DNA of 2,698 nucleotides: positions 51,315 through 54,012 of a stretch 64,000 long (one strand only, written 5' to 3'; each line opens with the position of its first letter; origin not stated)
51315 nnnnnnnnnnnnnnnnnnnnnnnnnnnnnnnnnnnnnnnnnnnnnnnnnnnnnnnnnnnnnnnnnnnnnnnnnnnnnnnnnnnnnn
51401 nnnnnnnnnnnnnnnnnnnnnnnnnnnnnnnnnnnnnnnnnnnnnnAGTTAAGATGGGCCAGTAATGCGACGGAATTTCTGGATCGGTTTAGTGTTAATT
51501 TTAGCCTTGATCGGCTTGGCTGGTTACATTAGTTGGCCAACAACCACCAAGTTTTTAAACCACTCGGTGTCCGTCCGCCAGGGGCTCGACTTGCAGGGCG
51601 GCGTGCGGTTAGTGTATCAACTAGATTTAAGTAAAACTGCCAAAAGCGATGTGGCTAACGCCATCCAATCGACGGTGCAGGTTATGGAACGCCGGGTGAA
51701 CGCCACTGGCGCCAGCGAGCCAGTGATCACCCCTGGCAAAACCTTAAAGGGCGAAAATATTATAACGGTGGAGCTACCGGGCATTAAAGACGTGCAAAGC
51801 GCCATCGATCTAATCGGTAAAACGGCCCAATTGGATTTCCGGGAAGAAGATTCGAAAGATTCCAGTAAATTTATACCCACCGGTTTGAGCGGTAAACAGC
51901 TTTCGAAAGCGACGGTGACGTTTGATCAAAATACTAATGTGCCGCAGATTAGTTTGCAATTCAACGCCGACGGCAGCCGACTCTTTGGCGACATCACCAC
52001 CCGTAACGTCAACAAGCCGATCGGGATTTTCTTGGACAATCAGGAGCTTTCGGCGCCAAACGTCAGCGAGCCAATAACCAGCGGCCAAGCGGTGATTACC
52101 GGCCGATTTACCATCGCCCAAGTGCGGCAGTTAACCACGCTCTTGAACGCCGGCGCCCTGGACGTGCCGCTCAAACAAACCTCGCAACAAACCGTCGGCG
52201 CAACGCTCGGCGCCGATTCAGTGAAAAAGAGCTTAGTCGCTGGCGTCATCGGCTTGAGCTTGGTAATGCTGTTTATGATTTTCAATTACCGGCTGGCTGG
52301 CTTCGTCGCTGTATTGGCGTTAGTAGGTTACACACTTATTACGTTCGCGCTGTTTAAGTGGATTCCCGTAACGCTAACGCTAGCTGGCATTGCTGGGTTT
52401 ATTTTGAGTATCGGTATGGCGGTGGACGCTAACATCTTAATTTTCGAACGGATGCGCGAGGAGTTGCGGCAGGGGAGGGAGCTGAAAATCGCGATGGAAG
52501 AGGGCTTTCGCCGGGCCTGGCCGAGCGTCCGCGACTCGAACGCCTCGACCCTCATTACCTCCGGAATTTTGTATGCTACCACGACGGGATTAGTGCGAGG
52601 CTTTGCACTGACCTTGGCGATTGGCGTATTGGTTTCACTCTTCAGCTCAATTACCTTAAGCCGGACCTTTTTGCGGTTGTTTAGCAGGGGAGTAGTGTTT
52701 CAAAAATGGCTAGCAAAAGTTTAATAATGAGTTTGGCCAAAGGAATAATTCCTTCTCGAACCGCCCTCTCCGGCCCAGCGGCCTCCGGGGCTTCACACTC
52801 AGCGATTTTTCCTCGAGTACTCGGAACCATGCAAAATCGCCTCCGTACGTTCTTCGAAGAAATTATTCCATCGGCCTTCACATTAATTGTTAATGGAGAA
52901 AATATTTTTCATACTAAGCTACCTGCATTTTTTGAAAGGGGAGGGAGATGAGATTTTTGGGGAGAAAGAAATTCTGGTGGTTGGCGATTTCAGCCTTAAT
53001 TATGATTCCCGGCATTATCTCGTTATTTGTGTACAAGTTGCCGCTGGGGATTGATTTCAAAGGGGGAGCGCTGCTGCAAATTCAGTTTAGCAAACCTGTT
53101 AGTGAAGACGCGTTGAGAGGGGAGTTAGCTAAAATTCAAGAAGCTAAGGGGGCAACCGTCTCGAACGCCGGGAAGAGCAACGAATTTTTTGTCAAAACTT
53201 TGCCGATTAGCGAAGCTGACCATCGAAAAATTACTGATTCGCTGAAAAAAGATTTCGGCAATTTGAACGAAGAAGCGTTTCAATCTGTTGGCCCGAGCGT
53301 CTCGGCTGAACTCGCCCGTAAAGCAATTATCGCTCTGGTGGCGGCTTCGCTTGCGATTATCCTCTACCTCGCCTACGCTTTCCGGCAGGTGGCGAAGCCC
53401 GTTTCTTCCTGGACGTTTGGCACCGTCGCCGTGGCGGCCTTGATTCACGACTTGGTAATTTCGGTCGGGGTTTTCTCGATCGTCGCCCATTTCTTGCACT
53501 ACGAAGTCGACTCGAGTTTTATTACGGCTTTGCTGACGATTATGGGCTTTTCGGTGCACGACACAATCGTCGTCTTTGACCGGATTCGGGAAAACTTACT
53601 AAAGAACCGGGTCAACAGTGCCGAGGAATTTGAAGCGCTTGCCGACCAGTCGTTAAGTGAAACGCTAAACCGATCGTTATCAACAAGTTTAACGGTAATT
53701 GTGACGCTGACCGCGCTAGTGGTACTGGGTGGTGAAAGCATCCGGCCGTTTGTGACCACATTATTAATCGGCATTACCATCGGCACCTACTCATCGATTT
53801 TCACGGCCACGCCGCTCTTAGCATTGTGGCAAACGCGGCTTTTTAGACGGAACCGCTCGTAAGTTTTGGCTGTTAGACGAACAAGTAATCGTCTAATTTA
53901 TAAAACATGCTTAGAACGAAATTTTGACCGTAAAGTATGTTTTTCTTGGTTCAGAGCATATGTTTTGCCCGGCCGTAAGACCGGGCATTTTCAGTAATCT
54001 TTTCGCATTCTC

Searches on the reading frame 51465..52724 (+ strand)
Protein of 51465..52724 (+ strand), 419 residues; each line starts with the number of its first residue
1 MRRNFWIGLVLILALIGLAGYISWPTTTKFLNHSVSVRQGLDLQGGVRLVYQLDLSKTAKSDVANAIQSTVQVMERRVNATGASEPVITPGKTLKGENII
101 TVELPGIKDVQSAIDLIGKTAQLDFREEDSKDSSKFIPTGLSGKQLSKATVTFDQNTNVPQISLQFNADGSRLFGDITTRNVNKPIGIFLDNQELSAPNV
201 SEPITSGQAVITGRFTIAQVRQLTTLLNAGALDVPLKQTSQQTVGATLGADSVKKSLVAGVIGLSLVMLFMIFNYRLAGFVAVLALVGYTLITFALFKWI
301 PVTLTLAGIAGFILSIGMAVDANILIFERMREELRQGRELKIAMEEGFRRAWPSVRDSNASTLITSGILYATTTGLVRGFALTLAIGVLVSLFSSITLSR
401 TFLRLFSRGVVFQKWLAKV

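Call 90: search_protein_families(library=pfam, proteins=[window:51465-52724:+], max_evalue=0.000001)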
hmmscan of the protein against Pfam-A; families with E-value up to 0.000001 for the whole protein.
window:51465-52724:+ (419 aa): 5 families
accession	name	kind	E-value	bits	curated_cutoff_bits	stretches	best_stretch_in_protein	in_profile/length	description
PF22599.2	SecDF_P1_head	-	9e-28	96.9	27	1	140-234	20-114/114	SecDF, P1 head subdomain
PF21760.3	SecD_1st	-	8.8e-19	67.2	27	1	68-129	2-59/60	Protein translocase subunit SecDF, P1 domain, N-terminal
PF02355.23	SecD_SecF_C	-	9.6e-17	61.4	20.5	1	236-406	13-186/189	Protein export membrane protein SecD/SecF, C-terminal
PF03176.21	MMPL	-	3.2e-12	46.5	20.5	1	256-410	145-306/333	MMPL family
PF00873.25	ACR_tran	-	6.8e-09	34.4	28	1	233-399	313-482/1021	AcrB/AcrD/AcrF family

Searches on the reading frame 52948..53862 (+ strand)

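Call 90: search_protein_families(library=pfam, proteins=[window:52948-53862:+], max_evalue=0.000001)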
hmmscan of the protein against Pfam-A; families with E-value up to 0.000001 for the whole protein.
window:52948-53862:+ (304 aa): 2 families
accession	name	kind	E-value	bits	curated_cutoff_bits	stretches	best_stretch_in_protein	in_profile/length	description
PF02355.23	SecD_SecF_C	-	1.7e-53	181.3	20.5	1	97-296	4-188/189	Protein export membrane protein SecD/SecF, C-terminal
PF07549.19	Sec_GG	-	6.3e-09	35.5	20.3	1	24-51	1-28/28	SecD/SecF GG Motif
